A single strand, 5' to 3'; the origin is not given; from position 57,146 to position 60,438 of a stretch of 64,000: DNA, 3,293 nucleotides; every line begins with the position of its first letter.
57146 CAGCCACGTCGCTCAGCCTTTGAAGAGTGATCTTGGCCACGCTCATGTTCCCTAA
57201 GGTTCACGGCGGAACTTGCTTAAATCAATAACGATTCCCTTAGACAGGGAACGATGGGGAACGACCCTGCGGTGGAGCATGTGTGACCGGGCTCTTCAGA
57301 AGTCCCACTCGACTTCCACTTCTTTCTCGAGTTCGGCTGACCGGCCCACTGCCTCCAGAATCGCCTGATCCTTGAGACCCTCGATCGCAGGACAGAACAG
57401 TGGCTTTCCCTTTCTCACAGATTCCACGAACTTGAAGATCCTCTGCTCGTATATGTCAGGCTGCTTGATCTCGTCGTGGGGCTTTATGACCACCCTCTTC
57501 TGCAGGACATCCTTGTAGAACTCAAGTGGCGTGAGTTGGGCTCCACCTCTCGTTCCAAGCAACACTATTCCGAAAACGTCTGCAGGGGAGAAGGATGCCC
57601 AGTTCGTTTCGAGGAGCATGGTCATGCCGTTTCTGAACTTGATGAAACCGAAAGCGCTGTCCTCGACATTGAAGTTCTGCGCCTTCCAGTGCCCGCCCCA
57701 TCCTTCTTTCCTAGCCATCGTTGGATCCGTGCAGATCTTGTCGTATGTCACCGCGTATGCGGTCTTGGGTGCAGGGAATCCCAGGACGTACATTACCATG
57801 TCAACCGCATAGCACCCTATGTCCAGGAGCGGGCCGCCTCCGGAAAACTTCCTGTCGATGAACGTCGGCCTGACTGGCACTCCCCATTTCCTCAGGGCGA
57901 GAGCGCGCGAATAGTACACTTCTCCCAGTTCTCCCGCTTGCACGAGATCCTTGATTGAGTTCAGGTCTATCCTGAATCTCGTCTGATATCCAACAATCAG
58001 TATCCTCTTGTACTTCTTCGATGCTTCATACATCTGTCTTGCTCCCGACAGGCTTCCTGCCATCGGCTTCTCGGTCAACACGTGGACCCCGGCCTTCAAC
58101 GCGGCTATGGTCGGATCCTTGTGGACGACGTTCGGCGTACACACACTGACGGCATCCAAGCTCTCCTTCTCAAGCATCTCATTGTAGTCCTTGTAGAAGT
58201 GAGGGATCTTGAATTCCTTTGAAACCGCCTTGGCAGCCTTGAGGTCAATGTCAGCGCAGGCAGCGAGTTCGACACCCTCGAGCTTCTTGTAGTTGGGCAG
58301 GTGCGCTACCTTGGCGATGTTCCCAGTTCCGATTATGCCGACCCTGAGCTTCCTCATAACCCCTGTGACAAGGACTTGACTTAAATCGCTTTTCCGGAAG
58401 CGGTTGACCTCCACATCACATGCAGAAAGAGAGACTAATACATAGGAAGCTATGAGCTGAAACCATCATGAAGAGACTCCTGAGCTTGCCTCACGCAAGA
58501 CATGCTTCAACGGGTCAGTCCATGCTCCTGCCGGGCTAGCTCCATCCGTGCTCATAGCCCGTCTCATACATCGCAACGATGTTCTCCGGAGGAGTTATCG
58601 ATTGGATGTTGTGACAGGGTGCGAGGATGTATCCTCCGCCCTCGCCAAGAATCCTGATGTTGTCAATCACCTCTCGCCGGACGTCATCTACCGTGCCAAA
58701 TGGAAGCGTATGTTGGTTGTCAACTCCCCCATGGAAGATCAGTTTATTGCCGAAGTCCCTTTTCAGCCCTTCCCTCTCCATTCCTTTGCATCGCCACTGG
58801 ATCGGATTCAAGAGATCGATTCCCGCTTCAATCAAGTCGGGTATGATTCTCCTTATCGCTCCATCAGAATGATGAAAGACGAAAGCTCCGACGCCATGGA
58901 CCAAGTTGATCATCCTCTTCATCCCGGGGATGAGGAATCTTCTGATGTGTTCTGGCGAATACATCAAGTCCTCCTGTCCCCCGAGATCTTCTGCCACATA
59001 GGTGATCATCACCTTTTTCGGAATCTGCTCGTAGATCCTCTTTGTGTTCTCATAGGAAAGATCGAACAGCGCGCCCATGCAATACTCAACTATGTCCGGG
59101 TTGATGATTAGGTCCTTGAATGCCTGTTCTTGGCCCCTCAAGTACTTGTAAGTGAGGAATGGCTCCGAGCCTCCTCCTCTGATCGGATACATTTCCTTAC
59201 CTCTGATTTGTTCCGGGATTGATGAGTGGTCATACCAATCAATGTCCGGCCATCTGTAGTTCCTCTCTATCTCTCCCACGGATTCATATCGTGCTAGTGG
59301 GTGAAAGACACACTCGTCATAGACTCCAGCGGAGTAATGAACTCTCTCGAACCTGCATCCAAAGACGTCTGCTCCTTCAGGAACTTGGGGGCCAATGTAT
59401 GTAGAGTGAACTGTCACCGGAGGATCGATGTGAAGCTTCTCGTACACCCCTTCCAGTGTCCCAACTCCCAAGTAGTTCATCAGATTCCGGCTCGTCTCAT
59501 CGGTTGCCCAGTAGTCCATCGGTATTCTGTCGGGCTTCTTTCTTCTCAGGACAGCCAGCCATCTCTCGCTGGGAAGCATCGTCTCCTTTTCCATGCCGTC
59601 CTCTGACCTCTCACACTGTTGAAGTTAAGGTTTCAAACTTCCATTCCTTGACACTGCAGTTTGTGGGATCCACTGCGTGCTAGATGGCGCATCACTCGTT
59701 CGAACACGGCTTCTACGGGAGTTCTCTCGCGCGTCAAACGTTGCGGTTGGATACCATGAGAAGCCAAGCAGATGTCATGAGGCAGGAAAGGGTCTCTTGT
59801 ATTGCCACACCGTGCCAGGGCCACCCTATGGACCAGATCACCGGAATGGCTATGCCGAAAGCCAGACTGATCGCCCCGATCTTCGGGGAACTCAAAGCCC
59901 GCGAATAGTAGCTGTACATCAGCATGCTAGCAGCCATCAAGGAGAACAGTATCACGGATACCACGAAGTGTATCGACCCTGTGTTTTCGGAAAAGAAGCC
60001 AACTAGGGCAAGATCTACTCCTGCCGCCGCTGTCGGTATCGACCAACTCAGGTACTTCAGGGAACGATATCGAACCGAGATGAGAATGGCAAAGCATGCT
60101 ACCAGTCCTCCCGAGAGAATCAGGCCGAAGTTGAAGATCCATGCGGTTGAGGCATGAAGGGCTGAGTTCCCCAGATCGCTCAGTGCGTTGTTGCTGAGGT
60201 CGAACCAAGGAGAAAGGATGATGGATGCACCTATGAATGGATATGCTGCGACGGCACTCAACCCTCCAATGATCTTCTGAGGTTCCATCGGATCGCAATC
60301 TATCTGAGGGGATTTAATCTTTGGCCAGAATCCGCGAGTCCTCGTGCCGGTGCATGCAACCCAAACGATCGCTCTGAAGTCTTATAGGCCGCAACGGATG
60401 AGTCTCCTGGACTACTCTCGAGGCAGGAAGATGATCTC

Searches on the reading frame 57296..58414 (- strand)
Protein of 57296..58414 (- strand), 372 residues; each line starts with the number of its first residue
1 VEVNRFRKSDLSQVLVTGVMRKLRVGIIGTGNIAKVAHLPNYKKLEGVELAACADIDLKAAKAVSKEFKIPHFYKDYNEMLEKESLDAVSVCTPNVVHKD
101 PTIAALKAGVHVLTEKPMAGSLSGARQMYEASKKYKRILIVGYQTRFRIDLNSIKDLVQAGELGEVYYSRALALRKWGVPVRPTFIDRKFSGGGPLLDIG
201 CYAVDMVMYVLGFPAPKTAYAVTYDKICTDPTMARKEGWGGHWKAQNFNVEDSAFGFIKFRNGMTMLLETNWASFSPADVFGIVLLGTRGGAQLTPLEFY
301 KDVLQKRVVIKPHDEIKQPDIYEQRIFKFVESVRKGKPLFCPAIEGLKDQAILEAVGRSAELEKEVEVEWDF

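Call 22: search_protein_families(library=pfam, proteins=[window:57296-58414:-], max_evalue=0.01)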
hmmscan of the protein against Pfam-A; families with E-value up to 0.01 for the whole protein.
window:57296-58414:- (372 aa): 4 families
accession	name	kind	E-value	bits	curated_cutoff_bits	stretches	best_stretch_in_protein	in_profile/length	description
PF01408.29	GFO_IDH_MocA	-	6.1e-30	104.8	24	1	23-143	1-120/120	Oxidoreductase family, NAD-binding Rossmann fold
PF22725.1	GFO_IDH_MocA_C3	-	3.6e-17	62.9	27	1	154-291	4-122/124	GFO/IDH/MocA C-terminal domain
PF02894.22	GFO_IDH_MocA_C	-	1e-15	58.6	22.9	1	155-367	1-217/218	Oxidoreductase family, C-terminal alpha/beta domain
PF03447.22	NAD_binding_3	-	0.0034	18.5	24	1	26-137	3-111/116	Homoserine dehydrogenase, NAD binding domain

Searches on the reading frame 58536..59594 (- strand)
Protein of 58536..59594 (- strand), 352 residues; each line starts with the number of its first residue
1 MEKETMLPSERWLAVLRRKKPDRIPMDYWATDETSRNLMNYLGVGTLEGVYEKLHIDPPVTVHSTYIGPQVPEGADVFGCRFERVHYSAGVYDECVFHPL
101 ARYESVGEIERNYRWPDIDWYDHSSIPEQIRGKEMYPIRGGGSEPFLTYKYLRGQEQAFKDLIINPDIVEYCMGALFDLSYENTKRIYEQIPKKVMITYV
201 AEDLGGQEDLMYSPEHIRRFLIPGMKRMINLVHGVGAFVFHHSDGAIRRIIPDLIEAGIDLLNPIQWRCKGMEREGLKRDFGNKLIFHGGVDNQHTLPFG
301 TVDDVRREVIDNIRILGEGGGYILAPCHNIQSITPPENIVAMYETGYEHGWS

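Call 22: search_protein_families(library=pfam, proteins=[window:58536-59594:-], max_evalue=0.01)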
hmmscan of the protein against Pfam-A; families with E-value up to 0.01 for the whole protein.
window:58536-59594:- (352 aa): 1 family
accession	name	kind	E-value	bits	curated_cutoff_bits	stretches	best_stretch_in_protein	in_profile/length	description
PF01208.23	URO-D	-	2.7e-18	66.5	23.9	1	136-346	137-343/346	Uroporphyrinogen decarboxylase (URO-D)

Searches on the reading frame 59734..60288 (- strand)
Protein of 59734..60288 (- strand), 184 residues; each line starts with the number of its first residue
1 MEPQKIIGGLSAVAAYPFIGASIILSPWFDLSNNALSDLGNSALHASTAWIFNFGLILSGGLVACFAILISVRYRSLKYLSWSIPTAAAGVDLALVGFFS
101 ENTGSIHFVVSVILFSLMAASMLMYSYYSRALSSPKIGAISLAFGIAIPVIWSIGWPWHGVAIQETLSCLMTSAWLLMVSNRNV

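Call 22: search_protein_families(library=pfam, proteins=[window:59734-60288:-], max_evalue=0.01)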
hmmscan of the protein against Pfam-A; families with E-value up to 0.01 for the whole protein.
window:59734-60288:- (184 aa): 1 family
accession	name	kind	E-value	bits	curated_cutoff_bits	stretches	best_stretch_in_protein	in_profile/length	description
PF06197.19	DUF998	-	1.8e-18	67.3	30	1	11-180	3-182/184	Protein of unknown function (DUF998)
